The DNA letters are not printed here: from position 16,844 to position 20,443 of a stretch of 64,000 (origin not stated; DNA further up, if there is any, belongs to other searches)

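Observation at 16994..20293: Orphan AddA/RecB-like helicase-nuclease with no AddB or RecC/RecD partner, wedged between parE and dsbC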

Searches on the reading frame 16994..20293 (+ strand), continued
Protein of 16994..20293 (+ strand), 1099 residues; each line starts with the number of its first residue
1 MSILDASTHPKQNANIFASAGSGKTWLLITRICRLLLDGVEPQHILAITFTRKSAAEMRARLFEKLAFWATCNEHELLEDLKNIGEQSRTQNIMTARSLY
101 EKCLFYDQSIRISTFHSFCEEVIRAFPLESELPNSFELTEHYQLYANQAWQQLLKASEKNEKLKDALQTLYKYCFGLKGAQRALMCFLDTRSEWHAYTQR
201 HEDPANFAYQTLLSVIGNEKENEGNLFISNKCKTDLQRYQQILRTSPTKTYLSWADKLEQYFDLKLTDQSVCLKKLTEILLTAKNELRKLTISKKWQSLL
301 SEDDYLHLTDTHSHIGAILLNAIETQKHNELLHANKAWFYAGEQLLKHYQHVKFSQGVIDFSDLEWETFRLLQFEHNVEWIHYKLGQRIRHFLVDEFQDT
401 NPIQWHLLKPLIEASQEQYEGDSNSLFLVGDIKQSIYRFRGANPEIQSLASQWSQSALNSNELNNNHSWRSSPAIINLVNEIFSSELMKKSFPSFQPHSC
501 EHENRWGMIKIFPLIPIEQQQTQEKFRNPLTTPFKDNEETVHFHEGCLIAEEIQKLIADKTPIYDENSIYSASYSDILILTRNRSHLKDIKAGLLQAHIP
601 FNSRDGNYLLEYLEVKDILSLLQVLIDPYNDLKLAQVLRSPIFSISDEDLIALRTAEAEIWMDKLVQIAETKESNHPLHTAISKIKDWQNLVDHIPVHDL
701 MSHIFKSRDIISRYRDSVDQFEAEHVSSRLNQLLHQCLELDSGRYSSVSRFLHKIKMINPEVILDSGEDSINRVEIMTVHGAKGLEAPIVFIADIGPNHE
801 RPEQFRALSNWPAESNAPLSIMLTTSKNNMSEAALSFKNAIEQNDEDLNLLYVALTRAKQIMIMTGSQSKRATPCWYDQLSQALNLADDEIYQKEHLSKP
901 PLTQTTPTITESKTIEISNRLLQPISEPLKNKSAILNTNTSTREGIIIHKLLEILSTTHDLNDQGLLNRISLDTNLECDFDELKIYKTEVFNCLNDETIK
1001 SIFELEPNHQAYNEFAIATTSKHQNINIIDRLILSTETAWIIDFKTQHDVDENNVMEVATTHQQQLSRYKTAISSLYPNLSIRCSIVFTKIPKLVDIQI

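Call 13: find_encoding_contigs(protein=P0063, flank=10000, max_places=2)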
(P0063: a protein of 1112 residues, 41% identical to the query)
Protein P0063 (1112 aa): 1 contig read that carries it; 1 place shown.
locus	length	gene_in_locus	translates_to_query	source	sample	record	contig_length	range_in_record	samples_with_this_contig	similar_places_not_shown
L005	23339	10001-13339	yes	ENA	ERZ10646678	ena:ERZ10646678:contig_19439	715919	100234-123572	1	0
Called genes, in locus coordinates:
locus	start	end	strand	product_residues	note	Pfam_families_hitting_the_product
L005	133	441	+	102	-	-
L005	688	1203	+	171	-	PF12833:HTH_18, PF00165:HTH_AraC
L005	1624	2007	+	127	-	PF03703:bPH_2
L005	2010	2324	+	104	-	-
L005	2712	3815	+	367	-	PF20551:DUF6765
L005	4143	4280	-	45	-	-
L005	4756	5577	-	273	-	PF01435:Peptidase_M48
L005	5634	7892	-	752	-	PF00521:DNA_topoisoIV, PF03989:DNA_gyraseA_C (faint)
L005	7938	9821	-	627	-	PF02518:HATPase_c, PF00204:DNA_gyraseB, PF01751:Toprim, PF00986:DNA_gyraseB_C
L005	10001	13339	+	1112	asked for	PF00580:UvrD-helicase, PF13245:AAA_19, PF13361:UvrD_C, PF13538:UvrD_C_2 (faint), PF12705:PDDEXK_1 (weak)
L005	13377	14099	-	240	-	PF10411:DsbC_N, PF13462:Thioredoxin_4 (faint), PF13098:Thioredoxin_2, PF01323:DSBA (faint)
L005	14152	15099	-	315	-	PF02899:Phage_int_SAM_1, PF00589:Phage_integrase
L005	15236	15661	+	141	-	PF06271:RDD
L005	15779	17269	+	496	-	PF02789:Peptidase_M17_N, PF00883:Peptidase_M17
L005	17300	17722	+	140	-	PF04364:DNA_pol3_chi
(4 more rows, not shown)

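Call 14: find_encoding_contigs(protein=P0069, flank=10000, max_places=2)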
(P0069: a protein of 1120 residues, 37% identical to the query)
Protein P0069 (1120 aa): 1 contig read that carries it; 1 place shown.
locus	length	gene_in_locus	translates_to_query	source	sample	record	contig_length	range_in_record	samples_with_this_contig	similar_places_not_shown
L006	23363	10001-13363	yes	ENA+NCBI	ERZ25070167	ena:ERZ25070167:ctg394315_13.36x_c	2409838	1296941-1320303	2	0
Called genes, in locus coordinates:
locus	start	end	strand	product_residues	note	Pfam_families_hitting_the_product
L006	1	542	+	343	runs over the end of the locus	PF04055:Radical_SAM (weak), PF13353:Fer4_12 (weak)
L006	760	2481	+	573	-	PF27104:FimW_N, PF27125:FimW_C (weak)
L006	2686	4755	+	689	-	PF00989:PAS, PF13426:PAS_9 (weak), PF00990:GGDEF, PF00563:EAL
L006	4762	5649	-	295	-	PF01435:Peptidase_M48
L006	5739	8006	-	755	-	PF00521:DNA_topoisoIV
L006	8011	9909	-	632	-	PF02518:HATPase_c, PF00204:DNA_gyraseB, PF01751:Toprim, PF00986:DNA_gyraseB_C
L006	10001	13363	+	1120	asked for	PF00580:UvrD-helicase, PF13245:AAA_19, PF00580:UvrD-helicase, PF13361:UvrD_C, PF13538:UvrD_C_2 (faint), PF12705:PDDEXK_1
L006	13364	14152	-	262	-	PF10411:DsbC_N, PF13098:Thioredoxin_2, PF01323:DSBA (faint)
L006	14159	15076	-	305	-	PF02899:Phage_int_SAM_1, PF13495:Phage_int_SAM_4 (weak), PF00589:Phage_integrase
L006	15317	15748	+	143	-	PF06271:RDD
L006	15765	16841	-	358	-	PF03739:LptF_LptG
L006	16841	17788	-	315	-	PF03739:LptF_LptG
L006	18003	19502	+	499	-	PF02789:Peptidase_M17_N, PF00883:Peptidase_M17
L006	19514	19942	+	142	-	PF04364:DNA_pol3_chi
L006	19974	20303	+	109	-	-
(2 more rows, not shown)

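Call 22: find_encoding_contigs(protein=P0081, flank=10000, max_places=2)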
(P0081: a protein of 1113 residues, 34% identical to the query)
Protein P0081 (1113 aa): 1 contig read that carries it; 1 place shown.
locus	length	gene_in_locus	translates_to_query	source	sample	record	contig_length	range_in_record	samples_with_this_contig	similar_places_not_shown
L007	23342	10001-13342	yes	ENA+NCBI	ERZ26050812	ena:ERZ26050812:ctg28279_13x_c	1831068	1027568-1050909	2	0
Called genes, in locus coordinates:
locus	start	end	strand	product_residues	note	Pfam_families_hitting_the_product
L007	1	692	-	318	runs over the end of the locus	PF18863:AbiJ_NTD4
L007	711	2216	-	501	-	PF01555:N6_N4_Mtase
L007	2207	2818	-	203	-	-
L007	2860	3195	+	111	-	-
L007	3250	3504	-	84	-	-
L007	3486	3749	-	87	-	-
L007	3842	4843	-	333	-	-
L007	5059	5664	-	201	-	-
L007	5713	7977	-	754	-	PF00521:DNA_topoisoIV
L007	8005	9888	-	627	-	PF02518:HATPase_c, PF00204:DNA_gyraseB, PF01751:Toprim, PF00986:DNA_gyraseB_C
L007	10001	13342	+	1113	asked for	PF00580:UvrD-helicase, PF13245:AAA_19, PF13361:UvrD_C, PF13538:UvrD_C_2 (faint), PF12705:PDDEXK_1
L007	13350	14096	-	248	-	PF10411:DsbC_N, PF13098:Thioredoxin_2, PF01323:DSBA (faint)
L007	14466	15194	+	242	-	PF01555:N6_N4_Mtase, PF13847:Methyltransf_31 (faint)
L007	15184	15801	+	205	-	PF18275:His_Me_b4a2, PF02945:Endonuclease_7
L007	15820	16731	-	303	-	PF02899:Phage_int_SAM_1, PF13495:Phage_int_SAM_4 (weak), PF00589:Phage_integrase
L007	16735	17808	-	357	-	PF03739:LptF_LptG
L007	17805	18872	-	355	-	PF03739:LptF_LptG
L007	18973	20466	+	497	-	PF02789:Peptidase_M17_N, PF00883:Peptidase_M17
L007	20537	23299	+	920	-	PF00133:tRNA-synt_1, PF09334:tRNA-synt_1g (weak), PF13603:tRNA-synt_1_2 (weak), PF09334:tRNA-synt_1g, PF08264:Anticodon_1, PF10458:Val_tRNA-synt_C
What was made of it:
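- One relative (L007) has methyltransferase, Endonuclease_7 and AbiJ-like genes nearby (call 22).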

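Call 24: find_related_loci(query=A1, collection=genome_contigs, flank=10000)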
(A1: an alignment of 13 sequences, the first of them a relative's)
Query A1 (1099 aa) in genome_contigs; peptide patterns used: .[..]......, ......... (x = any residue, [..] = any of these).
600 stretches matched a pattern (row limit reached: there are more); 597 encode a relative of the query (tblastn E <= 1e-3); the best 80 are kept; 80 distinct loci.
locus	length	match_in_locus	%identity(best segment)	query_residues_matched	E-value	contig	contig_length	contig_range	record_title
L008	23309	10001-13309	51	1-1097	0e+0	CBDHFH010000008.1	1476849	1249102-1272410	MAG: Gammaproteobacteria bacterium isolate 989b8df7-e166-46e7-9088-39a086dd6265 genome assembly, contig: contig_8, whole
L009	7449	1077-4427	33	6-1095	8e-162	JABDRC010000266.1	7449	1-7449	MAG: Halobacteria archaeon isolate Site_C19 k127_576818, whole genome shotgun sequence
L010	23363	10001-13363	32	6-1097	6e-161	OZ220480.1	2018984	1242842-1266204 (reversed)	MAG: uncultured candidatus Porisulfidus sp. isolate 164bb96d-58d1-42e1-9c94-80d65ec326bd genome assembly, chromosome: 1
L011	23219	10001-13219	29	5-1089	7e-134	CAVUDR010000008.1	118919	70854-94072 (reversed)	MAG: uncultured beta proteobacterium isolate MFD02832.bin.3.67 genome assembly, contig: contig_27951, whole genome shotg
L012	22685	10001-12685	30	6-871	5e-117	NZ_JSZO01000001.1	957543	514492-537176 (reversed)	Ralstonia sp. A12 Contig1, whole genome shotgun sequence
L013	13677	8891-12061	27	6-1087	2e-91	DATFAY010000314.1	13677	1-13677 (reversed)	MAG TPA_asm: Piscinibacter sp. isolate SMAG_U8514 k141_145533, whole genome shotgun sequence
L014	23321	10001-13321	25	10-1087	2e-91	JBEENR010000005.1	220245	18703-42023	MAG: Pseudomonadota bacterium isolate crookedriver_2019_sw_WHONDRS-S19S_0041_F_bin.20 scaffold_9, whole genome shotgun s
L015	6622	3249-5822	28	7-881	3e-90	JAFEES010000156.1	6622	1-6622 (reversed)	MAG: Proteobacteria bacterium isolate SZAS CTRL-42 LIN-583__156__length-6622, whole genome shotgun sequence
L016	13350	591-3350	27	7-881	1e-85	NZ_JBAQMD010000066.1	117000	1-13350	MAG: Rhodoferax ferrireducens isolate MFD12098_ilm_asm_bin3 k127_3943, whole genome shotgun sequence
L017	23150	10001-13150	26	10-1087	2e-85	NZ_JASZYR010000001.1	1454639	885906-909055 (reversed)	Variovorax sp. J22P240 L64577_1, whole genome shotgun sequence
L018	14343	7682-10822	28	10-1087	2e-83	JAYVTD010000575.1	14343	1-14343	MAG: Rhizobacter sp. isolate GL74_DN_metabinner_50_sub GL74_DN_metabinner_50_sub_574, whole genome shotgun sequence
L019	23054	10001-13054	25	1-1045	3e-54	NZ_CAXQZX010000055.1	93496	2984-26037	MAG: Limnobacter sp. isolate CJ05B_2.79 k141_754397, whole genome shotgun sequence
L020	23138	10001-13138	27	10-1087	2e-97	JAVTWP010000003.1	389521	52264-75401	MAG: Rhizobacter sp. isolate labscale reactor_MAG17 NODE_10_length_389521_cov_41.333680, whole genome shotgun sequence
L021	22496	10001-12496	25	13-885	1e-46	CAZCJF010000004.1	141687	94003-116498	MAG TPA_asm: uncultured Ignavibacteriaceae bacterium isolate SRP290908_co1_122 genome assembly, contig: NODE_91_length_1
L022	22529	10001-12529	25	4-893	1e-46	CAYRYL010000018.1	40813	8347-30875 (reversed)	MAG TPA_asm: uncultured Anaerolineaceae bacterium isolate SRP263991_co5_87 genome assembly, contig: NODE_2006_length_408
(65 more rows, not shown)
